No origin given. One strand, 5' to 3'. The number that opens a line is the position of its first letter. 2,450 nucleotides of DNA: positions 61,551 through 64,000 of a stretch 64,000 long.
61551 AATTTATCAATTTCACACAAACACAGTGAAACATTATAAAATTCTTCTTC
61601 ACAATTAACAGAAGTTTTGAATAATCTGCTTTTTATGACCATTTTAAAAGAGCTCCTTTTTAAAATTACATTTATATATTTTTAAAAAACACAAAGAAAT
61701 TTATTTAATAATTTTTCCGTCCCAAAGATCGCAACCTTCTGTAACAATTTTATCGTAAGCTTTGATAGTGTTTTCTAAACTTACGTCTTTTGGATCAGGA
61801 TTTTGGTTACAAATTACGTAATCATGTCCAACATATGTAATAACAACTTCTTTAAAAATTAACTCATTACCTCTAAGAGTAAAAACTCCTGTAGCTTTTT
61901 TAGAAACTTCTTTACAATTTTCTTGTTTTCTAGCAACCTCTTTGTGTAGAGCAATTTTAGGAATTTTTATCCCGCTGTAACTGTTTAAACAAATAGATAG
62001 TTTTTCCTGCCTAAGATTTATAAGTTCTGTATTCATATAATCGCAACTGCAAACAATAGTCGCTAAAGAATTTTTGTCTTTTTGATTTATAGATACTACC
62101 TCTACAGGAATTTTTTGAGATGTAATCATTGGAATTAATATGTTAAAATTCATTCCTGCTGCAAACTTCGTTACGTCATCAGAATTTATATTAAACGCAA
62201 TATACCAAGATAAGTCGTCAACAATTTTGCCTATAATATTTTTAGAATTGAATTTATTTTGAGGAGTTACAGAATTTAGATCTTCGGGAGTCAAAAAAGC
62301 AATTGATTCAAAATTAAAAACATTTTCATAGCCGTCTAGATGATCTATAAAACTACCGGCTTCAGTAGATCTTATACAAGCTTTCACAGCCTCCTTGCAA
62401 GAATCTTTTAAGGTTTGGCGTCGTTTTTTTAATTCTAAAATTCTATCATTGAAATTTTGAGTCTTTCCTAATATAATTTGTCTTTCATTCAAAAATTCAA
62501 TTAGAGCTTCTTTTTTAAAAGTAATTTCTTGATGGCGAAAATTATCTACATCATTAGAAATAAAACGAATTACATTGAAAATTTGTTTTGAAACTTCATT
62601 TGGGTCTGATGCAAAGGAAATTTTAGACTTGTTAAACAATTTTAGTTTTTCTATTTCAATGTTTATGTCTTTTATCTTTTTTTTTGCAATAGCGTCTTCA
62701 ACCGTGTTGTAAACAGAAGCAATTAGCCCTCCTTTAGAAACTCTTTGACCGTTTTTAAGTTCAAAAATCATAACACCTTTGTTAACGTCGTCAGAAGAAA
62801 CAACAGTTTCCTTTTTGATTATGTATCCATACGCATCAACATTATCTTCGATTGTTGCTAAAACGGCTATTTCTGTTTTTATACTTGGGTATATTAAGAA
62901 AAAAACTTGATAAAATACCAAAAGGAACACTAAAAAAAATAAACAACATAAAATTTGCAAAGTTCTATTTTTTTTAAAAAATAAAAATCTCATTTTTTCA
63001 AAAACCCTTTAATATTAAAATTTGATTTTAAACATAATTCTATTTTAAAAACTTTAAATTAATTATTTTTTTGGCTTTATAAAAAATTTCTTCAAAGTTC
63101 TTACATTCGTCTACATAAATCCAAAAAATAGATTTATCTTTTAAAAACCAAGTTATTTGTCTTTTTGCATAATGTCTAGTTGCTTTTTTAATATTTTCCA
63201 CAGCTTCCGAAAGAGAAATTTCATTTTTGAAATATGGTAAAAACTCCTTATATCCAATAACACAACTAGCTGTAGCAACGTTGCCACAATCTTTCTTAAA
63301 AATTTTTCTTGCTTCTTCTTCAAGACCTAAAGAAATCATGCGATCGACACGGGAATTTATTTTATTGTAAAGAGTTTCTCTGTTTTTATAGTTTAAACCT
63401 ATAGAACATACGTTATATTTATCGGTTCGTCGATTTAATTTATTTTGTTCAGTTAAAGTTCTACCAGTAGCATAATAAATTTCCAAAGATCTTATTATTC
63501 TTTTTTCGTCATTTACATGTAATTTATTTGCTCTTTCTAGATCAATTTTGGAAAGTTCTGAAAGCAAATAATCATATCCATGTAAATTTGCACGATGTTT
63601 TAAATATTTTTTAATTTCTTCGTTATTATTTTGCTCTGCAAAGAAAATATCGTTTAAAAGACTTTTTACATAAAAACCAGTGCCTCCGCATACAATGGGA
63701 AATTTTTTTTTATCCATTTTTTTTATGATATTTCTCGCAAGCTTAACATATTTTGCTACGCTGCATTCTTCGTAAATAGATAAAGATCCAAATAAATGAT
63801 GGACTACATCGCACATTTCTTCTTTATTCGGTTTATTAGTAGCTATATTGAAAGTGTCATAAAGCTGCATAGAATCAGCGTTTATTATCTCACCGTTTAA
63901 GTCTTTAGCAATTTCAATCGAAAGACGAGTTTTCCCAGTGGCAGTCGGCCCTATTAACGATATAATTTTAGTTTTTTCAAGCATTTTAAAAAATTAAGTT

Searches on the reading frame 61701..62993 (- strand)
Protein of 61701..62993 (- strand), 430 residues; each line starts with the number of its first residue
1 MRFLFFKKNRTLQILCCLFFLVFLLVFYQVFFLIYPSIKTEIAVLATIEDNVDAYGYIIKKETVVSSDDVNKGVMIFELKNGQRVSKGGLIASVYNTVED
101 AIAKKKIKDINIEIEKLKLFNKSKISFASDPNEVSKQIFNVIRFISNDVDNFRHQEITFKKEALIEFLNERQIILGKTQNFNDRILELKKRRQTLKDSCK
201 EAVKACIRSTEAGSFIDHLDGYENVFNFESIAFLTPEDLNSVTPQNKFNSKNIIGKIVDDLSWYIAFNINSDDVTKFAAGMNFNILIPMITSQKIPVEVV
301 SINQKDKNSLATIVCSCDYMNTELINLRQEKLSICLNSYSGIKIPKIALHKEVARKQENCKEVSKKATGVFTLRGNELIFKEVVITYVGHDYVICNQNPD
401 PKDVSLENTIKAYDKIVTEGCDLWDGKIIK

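Call 56: search_protein_families(library=ncbifam, proteins=[window:61701-62993:-], max_evalue=0.00001)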
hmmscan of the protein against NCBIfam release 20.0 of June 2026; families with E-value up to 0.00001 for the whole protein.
window:61701-62993:- (430 aa): 1 family
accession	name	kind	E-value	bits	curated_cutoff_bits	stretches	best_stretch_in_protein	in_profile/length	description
TIGR02828.1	TIGR02828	hypoth_equivalog_domain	8.9e-13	48.5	154.4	1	213-404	2-184/188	putative membrane fusion protein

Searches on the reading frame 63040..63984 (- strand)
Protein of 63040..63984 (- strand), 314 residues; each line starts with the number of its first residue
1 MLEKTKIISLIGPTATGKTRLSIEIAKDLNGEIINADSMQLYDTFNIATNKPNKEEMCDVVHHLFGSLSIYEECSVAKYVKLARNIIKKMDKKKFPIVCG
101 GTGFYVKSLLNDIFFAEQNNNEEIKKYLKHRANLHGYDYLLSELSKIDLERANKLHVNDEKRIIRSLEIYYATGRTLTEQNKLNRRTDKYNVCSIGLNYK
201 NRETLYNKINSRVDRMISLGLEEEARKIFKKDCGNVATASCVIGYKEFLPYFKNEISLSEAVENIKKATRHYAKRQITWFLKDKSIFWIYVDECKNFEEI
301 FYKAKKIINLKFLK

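Call 30: find_encoding_contigs(protein=window:63040-63984:-, flank=10000, max_places=2)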
Protein window:63040-63984:- (314 aa): 2 contigs read that carry it; 1 place shown.
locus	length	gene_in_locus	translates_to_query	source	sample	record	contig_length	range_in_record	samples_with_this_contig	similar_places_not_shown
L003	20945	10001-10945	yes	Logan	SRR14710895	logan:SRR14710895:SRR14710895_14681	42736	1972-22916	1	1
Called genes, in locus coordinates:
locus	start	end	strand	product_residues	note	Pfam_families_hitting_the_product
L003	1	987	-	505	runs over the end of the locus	PF10613:Lig_chan-Glu_bd (weak), PF00497:SBP_bac_3, PF00528:BPD_transp_1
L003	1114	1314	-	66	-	PF00830:Ribosomal_L28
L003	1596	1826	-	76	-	-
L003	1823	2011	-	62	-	-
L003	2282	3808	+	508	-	PF00005:ABC_tran, PF13304:AAA_21 (faint), PF12848:ABC_tran_Xtn, PF00005:ABC_tran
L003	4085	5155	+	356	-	PF01041:DegT_DnrJ_EryC1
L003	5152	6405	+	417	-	PF13439:Glyco_transf_4, PF00534:Glycos_transf_1, PF13692:Glyco_trans_1_4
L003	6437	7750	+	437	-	PF03721:UDPG_MGDP_dh_N, PF03446:NAD_binding_2 (weak), PF00984:UDPG_MGDP_dh, PF03720:UDPG_MGDP_dh_C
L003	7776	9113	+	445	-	PF04932:Wzy_C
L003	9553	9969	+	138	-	PF06133:Com_YlbF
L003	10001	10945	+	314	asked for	PF01745:IPT (weak), PF01715:IPPT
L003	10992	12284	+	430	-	PF26018:BSH_RND_rel (weak), PF26012:HH_RND_rel, PF26011:Beta-barrel_RND_rel (weak)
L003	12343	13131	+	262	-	PF01648:ACPS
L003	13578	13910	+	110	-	PF04023:FeoA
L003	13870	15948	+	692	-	PF00009:GTP_EFTU (faint), PF02421:FeoB_N, PF09439:SRPRB, PF01926:MMR_HSR1, PF17910:FeoB_Cyto, PF07670:Gate, PF07664:FeoB_C, PF07670:Gate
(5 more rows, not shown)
